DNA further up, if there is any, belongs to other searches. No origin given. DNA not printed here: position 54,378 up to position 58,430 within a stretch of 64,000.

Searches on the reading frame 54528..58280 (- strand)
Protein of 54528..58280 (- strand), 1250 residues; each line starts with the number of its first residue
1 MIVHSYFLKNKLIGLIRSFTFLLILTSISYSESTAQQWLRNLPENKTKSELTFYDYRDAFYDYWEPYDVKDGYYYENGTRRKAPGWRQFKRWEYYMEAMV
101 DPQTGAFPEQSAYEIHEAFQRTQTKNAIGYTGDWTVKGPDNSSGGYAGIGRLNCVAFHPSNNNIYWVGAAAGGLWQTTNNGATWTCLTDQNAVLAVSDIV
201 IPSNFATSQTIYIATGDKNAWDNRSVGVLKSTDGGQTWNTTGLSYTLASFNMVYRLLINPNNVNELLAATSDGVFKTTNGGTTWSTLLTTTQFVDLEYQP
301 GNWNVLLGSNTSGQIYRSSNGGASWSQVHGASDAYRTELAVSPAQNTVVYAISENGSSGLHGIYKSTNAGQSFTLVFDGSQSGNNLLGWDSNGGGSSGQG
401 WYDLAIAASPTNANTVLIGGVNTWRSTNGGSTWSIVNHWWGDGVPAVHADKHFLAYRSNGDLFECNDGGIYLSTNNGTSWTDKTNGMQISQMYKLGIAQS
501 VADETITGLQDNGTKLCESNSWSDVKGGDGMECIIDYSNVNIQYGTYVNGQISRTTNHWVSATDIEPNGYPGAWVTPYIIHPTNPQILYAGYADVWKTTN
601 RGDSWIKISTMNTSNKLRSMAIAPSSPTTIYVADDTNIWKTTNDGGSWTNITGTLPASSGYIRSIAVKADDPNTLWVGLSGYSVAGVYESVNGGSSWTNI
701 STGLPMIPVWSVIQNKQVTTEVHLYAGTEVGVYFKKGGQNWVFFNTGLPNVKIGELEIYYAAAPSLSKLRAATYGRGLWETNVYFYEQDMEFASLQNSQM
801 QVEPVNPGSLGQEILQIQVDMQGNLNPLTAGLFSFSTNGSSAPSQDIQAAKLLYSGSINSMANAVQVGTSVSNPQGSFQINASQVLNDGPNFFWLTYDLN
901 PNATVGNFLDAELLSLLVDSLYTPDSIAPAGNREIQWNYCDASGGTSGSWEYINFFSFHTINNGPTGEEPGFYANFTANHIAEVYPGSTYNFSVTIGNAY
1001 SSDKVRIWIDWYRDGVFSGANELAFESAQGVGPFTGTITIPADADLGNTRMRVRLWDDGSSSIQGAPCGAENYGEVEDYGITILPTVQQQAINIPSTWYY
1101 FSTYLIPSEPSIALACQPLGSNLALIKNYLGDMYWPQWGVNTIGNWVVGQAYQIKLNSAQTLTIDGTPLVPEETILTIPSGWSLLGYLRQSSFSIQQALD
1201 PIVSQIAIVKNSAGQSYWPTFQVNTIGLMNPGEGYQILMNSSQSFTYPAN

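Call 76: search_protein_families(library=pfam, proteins=[window:54528-58280:-], max_evalue=0.00001)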
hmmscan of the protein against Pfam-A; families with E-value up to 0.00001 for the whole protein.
window:54528-58280:- (1250 aa): 3 families
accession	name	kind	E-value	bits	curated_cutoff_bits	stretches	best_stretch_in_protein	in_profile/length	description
PF15902.12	Sortilin-Vps10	-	2.9e-21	76.2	33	1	594-703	2-115/446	Sortilin, neurotensin receptor 3,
PF20009.4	GEVED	-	2.3e-19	70.4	24.4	1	1005-1081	2-77/78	GEVED domain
PF14873.11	BNR_assoc_N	-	2.6e-07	30.9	25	1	802-914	10-145/153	N-terminal domain of BNR-repeat neuraminidase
